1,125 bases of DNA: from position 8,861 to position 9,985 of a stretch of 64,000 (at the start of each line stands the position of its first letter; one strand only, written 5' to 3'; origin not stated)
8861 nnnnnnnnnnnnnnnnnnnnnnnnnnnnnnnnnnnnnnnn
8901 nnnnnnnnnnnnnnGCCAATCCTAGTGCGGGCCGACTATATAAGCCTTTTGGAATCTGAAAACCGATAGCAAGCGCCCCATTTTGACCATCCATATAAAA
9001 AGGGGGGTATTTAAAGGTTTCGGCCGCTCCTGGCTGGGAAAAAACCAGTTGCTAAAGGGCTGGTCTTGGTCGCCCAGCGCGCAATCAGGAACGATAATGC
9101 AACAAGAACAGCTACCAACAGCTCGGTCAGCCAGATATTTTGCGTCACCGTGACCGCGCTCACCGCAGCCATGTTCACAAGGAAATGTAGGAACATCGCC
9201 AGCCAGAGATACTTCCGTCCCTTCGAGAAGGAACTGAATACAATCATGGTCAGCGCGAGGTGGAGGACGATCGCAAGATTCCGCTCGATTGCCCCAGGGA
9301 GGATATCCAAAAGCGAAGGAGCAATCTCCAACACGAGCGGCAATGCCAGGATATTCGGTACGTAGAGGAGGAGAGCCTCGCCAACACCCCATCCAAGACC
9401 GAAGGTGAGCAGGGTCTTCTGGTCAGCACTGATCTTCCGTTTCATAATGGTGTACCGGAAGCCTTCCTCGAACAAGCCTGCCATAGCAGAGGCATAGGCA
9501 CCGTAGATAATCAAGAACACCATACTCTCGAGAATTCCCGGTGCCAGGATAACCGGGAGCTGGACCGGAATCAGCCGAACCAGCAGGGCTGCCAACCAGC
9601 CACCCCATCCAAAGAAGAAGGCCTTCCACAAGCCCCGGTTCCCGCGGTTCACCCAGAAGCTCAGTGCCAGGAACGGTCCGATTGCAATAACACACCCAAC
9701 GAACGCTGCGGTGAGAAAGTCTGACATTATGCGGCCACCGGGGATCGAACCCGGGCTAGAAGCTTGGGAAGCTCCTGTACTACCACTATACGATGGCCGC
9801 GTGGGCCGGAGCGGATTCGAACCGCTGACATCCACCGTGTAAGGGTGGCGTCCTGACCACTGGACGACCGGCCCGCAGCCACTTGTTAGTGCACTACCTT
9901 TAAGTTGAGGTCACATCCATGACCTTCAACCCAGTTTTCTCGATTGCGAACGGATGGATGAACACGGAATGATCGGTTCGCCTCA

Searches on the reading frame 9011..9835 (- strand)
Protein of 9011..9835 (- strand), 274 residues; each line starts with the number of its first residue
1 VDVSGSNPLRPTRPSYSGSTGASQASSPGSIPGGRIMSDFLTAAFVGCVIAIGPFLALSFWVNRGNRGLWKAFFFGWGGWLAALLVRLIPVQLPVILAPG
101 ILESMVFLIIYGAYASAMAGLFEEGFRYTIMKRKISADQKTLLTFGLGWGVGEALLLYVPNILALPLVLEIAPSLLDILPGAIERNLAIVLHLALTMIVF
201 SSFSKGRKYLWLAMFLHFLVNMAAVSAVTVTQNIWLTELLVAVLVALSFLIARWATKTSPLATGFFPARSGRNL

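Call 15: search_protein_families(library=pfam, proteins=[window:9011-9835:-], max_evalue=0.01)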
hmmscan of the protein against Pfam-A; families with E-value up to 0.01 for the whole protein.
window:9011-9835:- (274 aa): 1 family
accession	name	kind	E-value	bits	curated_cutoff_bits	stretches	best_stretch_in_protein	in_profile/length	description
PF10086.14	YhfC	-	9.2e-10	38.8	24.2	2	106-160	58-114/222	YhfC intramembrane metalloprotease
